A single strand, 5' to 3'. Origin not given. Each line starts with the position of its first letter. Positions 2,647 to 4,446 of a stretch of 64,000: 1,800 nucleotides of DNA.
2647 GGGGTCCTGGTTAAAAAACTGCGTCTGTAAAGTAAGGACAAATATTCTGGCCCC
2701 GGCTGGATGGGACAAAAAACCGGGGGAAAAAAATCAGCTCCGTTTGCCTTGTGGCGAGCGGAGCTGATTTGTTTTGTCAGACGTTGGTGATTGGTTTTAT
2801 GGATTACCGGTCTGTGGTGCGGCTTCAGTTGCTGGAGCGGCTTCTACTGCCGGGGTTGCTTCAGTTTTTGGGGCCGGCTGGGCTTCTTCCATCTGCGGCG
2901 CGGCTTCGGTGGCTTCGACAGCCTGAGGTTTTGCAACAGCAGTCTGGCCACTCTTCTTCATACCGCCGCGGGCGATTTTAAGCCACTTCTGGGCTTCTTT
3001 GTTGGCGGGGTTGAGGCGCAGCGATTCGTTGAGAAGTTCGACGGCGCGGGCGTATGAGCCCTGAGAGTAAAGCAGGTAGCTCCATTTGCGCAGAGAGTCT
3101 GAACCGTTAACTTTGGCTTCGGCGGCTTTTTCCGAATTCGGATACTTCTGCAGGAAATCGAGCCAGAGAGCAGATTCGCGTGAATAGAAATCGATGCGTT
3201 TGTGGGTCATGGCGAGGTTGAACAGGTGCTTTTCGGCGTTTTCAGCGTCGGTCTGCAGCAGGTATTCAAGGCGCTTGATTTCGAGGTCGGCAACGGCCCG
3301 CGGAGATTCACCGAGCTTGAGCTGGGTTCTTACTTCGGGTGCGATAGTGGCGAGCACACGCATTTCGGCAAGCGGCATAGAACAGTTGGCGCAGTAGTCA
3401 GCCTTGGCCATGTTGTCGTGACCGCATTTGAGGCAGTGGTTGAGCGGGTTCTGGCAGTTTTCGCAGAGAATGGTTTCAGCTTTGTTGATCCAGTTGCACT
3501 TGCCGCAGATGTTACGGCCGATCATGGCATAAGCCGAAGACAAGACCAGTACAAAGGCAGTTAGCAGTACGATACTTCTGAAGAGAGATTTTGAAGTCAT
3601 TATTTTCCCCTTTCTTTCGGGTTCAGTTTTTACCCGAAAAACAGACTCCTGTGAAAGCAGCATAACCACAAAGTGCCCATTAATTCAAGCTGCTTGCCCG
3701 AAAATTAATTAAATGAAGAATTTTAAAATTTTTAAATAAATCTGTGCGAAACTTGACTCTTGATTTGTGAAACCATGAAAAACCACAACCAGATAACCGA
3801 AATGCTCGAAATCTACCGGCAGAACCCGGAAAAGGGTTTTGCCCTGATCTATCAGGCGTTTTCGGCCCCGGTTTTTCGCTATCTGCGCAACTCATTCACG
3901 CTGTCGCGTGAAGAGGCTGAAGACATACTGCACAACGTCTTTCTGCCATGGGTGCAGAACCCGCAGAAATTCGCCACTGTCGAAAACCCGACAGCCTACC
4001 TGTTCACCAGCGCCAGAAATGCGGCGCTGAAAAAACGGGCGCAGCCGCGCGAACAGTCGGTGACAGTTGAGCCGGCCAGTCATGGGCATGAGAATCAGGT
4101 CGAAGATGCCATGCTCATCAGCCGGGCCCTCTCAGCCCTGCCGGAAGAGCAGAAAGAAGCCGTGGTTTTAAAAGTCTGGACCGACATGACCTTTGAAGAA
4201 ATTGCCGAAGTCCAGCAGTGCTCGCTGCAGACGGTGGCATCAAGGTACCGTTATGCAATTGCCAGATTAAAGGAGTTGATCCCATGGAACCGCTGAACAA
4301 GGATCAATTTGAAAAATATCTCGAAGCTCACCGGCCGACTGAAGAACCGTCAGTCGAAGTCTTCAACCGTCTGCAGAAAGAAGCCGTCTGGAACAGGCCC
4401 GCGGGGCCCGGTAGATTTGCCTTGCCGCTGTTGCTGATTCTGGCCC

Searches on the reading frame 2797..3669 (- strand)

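Call 56: search_protein_families(library=pfam, proteins=[window:2797-3669:-], max_evalue=0.01)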
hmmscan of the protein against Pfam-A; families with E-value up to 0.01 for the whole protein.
window:2797-3669:- (290 aa): 5 families
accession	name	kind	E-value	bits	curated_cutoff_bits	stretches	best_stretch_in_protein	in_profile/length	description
PF12773.13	DZR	-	0.0001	22.8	27.3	1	55-96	1-44/45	Double zinc ribbon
PF13428.12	TPR_14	-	0.00011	22.9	23.5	1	193-230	4-41/44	Tetratricopeptide repeat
PF07719.23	TPR_2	-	0.0003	21.1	27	1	193-223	4-34/34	Tetratricopeptide repeat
PF23558.1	TPR_P4H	-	0.00055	20.4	27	1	156-231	12-83/91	Prolyl 4-hydroxylase peptide-substrate-binding domain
PF13414.12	TPR_11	-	0.0013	18.9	26.8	1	199-227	3-31/42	TPR repeat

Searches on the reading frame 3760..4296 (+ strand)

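Call 56: search_protein_families(library=pfam, proteins=[window:3760-4296:+], max_evalue=0.01)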
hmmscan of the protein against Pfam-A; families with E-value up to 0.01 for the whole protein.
window:3760-4296:+ (178 aa): 4 families
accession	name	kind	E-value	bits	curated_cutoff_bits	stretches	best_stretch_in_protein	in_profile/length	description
PF08281.18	Sigma70_r4_2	-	1.5e-11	44.2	25.7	1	119-170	3-54/54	Sigma-70, region 4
PF04545.22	Sigma70_r4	-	2.2e-09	37.1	24.1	1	123-172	1-50/50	Sigma-70, region 4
PF04542.20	Sigma70_r2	-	2.2e-07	31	24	1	31-92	2-64/71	Sigma-70 region 2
PF07638.17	Sigma70_ECF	-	0.00068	20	21.1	1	109-171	115-180/185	ECF sigma factor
